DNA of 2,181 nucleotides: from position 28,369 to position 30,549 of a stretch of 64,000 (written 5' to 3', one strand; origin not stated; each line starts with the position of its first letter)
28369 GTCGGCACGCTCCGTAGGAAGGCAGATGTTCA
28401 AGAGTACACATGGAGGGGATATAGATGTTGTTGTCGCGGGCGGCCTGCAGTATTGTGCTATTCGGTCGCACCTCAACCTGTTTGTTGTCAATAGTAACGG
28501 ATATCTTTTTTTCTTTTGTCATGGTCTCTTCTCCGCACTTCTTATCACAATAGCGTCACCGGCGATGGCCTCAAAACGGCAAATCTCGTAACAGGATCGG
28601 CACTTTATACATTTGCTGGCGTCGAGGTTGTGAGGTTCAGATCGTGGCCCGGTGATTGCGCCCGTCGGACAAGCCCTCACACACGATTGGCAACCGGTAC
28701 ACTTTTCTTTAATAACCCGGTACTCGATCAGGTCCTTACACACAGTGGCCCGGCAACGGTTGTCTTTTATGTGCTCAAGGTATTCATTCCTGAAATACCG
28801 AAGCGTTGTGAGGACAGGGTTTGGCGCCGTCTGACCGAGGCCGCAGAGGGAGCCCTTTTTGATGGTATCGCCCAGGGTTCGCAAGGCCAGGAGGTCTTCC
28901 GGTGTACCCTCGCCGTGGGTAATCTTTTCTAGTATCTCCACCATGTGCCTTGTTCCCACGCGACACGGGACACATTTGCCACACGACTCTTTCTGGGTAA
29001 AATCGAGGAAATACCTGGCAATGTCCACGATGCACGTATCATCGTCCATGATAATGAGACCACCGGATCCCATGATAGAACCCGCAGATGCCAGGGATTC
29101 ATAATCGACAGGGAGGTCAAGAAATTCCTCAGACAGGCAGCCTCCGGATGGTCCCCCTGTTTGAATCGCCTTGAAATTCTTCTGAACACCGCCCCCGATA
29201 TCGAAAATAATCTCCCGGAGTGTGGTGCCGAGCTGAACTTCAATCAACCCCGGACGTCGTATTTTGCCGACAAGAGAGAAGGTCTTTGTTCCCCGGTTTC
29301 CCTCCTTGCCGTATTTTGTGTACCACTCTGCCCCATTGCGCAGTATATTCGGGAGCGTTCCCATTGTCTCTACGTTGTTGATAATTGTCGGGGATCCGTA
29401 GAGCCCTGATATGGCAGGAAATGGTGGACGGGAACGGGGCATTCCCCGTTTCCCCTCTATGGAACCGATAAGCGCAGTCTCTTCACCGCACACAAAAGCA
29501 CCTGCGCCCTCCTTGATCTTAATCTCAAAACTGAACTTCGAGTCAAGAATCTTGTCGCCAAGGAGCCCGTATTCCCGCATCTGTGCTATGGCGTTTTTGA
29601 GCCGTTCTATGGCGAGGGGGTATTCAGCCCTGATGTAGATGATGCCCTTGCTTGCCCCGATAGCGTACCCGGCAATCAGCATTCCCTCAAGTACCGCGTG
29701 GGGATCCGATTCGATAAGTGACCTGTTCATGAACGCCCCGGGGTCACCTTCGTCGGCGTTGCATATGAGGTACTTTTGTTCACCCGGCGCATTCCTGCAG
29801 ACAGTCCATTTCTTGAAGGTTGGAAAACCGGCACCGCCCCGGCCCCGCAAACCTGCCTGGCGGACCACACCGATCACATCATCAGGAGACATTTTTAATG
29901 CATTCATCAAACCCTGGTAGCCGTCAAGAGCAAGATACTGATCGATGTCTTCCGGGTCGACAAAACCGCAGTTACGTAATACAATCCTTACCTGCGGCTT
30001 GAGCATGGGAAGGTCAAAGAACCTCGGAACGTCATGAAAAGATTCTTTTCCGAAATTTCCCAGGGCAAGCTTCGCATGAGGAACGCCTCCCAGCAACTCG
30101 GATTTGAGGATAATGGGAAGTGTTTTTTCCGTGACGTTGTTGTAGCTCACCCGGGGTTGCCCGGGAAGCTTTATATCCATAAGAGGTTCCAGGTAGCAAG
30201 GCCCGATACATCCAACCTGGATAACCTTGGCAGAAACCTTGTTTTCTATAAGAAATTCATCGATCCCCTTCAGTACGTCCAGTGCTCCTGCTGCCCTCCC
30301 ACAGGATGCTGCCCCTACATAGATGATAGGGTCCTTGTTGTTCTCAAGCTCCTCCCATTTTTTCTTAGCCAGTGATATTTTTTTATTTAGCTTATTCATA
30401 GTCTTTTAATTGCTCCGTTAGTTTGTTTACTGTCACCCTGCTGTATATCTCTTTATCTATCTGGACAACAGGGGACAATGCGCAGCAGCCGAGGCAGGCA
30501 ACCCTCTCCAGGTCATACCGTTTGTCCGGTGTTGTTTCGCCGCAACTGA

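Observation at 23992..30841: Five-cistron NuoE/NuoF/NuoG-like + NfnA/NfnB-like operon: candidate uncharacterised flavin-based electron-bifurcating NAD(H)/NADP(H)/ferredoxin enzyme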

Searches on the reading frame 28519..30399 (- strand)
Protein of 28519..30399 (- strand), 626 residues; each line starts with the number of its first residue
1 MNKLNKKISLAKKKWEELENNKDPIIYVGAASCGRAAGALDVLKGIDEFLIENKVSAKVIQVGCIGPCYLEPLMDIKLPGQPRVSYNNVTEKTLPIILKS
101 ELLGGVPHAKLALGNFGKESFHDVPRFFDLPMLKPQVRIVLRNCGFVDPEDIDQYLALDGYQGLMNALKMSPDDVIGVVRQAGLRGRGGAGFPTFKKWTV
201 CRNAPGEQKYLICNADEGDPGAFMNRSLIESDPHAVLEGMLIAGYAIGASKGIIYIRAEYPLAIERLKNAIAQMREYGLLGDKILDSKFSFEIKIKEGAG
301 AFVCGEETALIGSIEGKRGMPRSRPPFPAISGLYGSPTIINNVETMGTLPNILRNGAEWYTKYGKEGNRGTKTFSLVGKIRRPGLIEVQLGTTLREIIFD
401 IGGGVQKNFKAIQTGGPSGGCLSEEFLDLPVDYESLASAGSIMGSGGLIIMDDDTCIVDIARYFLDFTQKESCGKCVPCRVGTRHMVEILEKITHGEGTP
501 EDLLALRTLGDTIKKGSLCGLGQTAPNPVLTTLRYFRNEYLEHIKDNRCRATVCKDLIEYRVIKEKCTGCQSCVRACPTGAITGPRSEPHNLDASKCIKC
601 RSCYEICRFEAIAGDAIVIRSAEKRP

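Call 4: search_protein_families(library=pfam, proteins=[window:28519-30399:-])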
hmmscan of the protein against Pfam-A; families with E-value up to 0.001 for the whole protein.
window:28519-30399:- (626 aa): 12 families
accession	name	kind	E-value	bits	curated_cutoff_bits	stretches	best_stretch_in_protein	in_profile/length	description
PF01512.22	Complex1_51K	-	3.2e-47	160.6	31.2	1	179-349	1-148/150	Nuo51 FMN-binding domain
PF10589.14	NADH_4Fe-4S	-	6.2e-34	116.2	23.5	1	459-543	1-85/85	NADH-ubiquinone oxidoreductase-F iron-sulfur binding region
PF00037.32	Fer4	-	3.8e-13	49.1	21.1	2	561-583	2-24/24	4Fe-4S binding domain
PF13237.11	Fer4_10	-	3.4e-08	33.7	25.5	1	562-607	4-52/53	4Fe-4S dicluster domain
PF13187.11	Fer4_9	-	4e-07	30.4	27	1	566-610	1-50/52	4Fe-4S dicluster domain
PF12837.12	Fer4_6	-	2.2e-06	27.8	25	1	562-582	4-24/24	4Fe-4S binding domain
PF12838.12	Fer4_7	-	3.3e-06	27.9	27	1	566-611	1-52/52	4Fe-4S dicluster domain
PF14697.11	Fer4_21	-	6.5e-06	26.6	35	0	559-582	33-57/59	4Fe-4S dicluster domain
PF10531.15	SLBB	-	7.3e-05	23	27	1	375-407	3-35/55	SLBB domain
PF13484.11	Fer4_16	-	9.9e-05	23.5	30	1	566-586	1-21/66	4Fe-4S double cluster binding domain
PF12797.12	Fer4_2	-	0.00029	21.1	24.5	1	563-579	6-22/22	4Fe-4S binding domain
PF12800.12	Fer4_4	-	0.0005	20.6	24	0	565-580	2-17/17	4Fe-4S binding domain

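Call 5: search_protein_families(library=ncbifam, proteins=[window:28519-30399:-], max_evalue=1e-10)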
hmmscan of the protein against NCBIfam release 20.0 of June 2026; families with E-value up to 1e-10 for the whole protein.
window:28519-30399:- (626 aa): 6 families
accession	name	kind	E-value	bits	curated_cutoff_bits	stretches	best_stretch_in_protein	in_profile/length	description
TIGR01959.1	nuoF_fam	equivalog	6.5e-144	479.3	558.65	1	149-544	11-410/410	NADH-quinone oxidoreductase subunit NuoF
NF010120.0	PRK13596.1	equivalog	5.2e-113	377.8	389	1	150-551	18-424/433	NADH-quinone oxidoreductase subunit NuoF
NF008436.0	PRK11278.1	equivalog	2.5e-111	372.8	749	1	149-554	24-436/448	NADH-quinone oxidoreductase subunit NuoF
TIGR04481.1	PR_assoc_PrdC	equivalog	1.9e-16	59.9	490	1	172-420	73-286/425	proline reductase-associated electron transfer protein PrdC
TIGR01945.1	rnfC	subfamily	2.3e-14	52.8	245.95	1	161-273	110-220/435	RnfABCDGE type electron transport complex subunit C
NF003454.1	PRK05035.1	equivalog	6.8e-12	44.6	345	1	147-274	101-222/556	electron transport complex subunit RsxC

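Call 9: search_solved_structures(query=window:28519-30399:-, max_evalue=1e-30)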
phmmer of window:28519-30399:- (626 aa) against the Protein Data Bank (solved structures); distinct sequences matched with E-value up to 1e-30: 63 (the best 60 are shown).
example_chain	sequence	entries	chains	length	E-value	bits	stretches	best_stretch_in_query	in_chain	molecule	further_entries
9bov_B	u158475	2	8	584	6.7e-222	741.5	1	26-612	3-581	NADH dehydrogenase (Quinone)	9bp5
9n5u_B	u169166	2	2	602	3.5e-221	739.1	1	26-613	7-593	NfnB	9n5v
7t2r_B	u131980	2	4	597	5.8e-215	718.5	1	33-612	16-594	NiFe hydrogenase subunit B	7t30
8oh5_B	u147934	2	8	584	9.3e-214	714.6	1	27-613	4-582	NAD-reducing hydrogenase subunit HoxF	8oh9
7q4v_B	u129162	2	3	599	1.4e-207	694.1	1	24-613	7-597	Iron hydrogenase HydB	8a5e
7q4w_B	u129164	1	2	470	6.9e-193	645.6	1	152-613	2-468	Iron hydrogenase HydB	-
7p5h_B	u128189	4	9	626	1e-190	638.4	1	59-612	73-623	Fe-hydrogenase, subunit beta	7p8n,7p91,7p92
8a6t_B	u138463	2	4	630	7.6e-186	622.4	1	46-611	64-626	Electron bifurcating hydrogenase subunit HydB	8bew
9mqx_B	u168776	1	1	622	4.5e-178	596.7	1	25-615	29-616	NADH:ubiquinone oxidoreductase, NADH-binding (51 kD) subunit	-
6vw7_B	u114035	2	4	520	5.3e-128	431.3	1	26-540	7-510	NAD-dependent formate dehydrogenase beta subunit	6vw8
2fug_1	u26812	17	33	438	9.7e-112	377.5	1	147-548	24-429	NADH-quinone oxidoreductase chain 1 | NADH-QUINONE OXIDOREDUCTASE SUBUNIT 1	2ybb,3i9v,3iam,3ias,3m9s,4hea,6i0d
6tg9_B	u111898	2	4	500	1.4e-111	377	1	33-539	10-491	Formate dehydrogenase subunit beta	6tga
8e9g_F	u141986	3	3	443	2.5e-111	376.2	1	145-547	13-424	NADH-quinone oxidoreductase subunit F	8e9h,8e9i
9wxb_C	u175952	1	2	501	3.5e-111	375.7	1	27-540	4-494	Formate dehydrogenase beta subunit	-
6hl2_B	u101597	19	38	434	4.1e-109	368.8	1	140-545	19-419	NADH-quinone oxidoreductase subunit F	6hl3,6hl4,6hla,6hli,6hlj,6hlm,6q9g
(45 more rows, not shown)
